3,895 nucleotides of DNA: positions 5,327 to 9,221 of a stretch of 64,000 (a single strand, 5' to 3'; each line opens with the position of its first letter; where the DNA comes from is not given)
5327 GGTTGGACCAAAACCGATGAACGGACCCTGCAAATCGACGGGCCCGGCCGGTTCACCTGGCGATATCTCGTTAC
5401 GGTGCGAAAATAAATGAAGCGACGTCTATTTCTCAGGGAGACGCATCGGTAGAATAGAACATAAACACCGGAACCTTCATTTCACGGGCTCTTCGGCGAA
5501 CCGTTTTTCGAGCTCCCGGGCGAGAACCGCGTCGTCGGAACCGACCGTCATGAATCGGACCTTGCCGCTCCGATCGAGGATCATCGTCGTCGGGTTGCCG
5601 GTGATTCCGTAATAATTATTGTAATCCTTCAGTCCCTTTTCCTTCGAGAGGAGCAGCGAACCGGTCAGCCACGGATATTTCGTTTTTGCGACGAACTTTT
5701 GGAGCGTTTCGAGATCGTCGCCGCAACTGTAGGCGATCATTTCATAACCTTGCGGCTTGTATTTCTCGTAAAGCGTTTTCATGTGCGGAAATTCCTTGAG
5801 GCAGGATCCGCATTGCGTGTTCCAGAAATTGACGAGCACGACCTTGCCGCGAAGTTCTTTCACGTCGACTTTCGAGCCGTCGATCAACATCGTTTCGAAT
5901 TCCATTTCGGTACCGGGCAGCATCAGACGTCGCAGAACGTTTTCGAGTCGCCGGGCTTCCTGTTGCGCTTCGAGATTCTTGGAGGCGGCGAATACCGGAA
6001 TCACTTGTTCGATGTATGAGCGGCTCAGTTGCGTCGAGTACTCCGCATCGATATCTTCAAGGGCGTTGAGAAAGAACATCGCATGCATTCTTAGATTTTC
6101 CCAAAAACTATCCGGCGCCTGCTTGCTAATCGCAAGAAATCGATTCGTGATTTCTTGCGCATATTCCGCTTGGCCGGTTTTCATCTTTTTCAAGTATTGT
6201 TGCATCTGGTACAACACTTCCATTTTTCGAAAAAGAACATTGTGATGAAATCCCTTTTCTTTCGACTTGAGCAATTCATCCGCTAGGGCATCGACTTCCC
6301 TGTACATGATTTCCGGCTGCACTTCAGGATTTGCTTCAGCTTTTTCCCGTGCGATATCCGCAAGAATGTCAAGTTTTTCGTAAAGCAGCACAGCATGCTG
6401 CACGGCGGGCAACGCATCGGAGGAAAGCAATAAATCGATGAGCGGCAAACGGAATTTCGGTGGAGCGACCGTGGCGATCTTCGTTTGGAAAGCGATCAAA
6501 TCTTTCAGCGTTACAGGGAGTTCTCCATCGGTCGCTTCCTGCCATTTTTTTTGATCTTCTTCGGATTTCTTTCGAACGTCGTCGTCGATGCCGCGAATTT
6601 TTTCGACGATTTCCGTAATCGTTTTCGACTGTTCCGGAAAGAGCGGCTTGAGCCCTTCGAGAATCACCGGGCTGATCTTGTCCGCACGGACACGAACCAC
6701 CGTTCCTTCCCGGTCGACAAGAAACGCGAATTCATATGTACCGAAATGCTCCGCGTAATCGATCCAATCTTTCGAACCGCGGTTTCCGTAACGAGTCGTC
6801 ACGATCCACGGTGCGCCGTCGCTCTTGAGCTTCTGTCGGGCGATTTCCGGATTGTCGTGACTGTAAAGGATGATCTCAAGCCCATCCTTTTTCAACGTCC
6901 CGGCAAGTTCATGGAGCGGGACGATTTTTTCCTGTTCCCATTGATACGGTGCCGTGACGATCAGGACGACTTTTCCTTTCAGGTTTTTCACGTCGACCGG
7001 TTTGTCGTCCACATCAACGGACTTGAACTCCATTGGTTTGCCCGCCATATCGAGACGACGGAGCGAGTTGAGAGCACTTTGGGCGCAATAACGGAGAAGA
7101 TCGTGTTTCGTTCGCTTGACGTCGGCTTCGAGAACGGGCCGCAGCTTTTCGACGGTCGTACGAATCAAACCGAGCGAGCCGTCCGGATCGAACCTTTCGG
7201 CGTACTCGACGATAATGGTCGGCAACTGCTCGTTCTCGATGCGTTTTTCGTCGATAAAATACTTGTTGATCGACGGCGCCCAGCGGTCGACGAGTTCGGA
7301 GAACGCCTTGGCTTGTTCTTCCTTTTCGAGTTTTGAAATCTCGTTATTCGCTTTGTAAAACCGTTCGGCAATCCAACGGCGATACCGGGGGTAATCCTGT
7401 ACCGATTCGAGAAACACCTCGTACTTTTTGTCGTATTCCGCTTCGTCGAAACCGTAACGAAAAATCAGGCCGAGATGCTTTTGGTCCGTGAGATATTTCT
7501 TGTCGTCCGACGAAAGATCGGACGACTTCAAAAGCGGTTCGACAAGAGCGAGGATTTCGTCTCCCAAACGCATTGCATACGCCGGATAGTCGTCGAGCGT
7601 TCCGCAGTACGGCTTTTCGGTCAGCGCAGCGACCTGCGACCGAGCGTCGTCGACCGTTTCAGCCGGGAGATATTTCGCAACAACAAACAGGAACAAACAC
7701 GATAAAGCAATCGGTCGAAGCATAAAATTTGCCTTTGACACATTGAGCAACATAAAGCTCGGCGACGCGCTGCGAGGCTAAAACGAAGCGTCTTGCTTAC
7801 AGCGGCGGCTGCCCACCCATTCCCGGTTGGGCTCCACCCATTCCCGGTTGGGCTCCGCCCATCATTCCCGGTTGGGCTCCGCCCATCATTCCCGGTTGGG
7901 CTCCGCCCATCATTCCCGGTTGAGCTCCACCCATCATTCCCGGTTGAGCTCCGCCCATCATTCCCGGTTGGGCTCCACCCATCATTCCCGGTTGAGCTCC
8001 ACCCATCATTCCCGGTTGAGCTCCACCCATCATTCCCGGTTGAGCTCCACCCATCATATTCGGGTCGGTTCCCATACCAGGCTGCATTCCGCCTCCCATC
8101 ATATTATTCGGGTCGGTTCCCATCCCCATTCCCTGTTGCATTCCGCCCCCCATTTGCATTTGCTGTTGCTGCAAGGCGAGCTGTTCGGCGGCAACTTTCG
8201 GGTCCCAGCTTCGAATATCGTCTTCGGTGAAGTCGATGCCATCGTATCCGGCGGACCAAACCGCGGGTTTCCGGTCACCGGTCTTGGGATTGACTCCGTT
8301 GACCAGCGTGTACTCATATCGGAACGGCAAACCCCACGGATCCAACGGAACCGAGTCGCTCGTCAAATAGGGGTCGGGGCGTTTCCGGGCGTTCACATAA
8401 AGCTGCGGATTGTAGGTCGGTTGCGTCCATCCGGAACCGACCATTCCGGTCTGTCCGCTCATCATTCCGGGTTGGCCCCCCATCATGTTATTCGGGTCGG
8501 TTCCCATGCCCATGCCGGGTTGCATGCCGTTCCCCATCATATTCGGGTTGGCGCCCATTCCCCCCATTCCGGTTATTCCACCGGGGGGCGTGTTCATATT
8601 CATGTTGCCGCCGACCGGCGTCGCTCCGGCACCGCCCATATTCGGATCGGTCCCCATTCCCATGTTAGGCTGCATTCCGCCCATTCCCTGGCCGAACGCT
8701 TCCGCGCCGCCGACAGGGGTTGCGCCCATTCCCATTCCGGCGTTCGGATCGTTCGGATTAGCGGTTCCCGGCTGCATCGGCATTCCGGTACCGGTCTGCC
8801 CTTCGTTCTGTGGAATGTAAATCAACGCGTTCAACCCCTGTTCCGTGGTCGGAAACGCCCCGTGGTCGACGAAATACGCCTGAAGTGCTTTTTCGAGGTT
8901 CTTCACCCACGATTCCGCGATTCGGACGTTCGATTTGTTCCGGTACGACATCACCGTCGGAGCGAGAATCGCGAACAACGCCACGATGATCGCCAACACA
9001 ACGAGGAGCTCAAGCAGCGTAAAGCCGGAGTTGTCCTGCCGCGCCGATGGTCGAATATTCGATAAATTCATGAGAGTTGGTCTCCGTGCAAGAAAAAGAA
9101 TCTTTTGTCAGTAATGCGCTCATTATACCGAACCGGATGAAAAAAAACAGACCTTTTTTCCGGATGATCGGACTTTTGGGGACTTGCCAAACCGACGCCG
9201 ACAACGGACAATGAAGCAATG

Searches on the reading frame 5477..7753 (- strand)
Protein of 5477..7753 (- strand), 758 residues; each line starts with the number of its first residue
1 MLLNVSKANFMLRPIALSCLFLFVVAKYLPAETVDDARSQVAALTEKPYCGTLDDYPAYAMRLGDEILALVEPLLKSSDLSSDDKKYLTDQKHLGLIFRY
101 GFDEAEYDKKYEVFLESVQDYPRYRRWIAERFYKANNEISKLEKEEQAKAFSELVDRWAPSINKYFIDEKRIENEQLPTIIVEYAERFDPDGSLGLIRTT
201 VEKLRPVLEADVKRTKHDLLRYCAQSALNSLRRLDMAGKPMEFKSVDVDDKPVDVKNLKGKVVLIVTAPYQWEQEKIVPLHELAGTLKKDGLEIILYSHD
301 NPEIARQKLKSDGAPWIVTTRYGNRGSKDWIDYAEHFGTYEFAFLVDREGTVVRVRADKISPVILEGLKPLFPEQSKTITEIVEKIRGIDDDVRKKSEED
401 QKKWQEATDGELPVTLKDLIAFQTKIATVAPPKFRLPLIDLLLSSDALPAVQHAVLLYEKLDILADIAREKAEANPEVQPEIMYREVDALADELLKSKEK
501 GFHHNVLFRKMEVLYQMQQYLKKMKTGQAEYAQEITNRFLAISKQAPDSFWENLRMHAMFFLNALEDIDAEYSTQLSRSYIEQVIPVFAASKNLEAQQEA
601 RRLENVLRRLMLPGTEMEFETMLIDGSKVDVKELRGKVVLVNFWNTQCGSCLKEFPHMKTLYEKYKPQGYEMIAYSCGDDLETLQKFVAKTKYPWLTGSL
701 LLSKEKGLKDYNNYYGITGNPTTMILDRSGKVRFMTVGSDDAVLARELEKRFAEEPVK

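Call 17: search_protein_families(library=pfam, proteins=[window:5477-7753:-], max_evalue=0.0001)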
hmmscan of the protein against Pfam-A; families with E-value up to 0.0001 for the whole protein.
window:5477-7753:- (758 aa): 4 families
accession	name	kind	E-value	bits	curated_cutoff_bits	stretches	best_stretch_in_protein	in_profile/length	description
PF00578.27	AhpC-TSA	-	1.3e-21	77.2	26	1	618-734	7-123/124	AhpC/TSA family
PF08534.16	Redoxin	-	1.9e-20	73.6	26.6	1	622-741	14-137/148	Redoxin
PF13905.12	Thioredoxin_8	-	1.2e-14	54.8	27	1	636-732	1-94/94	Thioredoxin-like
PF00255.25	GSHPx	-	6.9e-12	45.4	27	1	618-678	3-62/108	Glutathione peroxidase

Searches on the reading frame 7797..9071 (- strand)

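Call 17: search_protein_families(library=pfam, proteins=[window:7797-9071:-], max_evalue=0.0001)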
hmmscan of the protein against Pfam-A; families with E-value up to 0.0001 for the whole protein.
window:7797-9071:- (424 aa): 2 families
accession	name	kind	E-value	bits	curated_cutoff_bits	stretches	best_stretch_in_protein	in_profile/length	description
PF08334.16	T2SSG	-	4.9e-16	59.2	21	1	40-109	2-69/108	Type II secretion system (T2SS), protein G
PF07963.17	N_methyl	-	1.7e-06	27.8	21.2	1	13-36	3-26/27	Prokaryotic N-terminal methylation motif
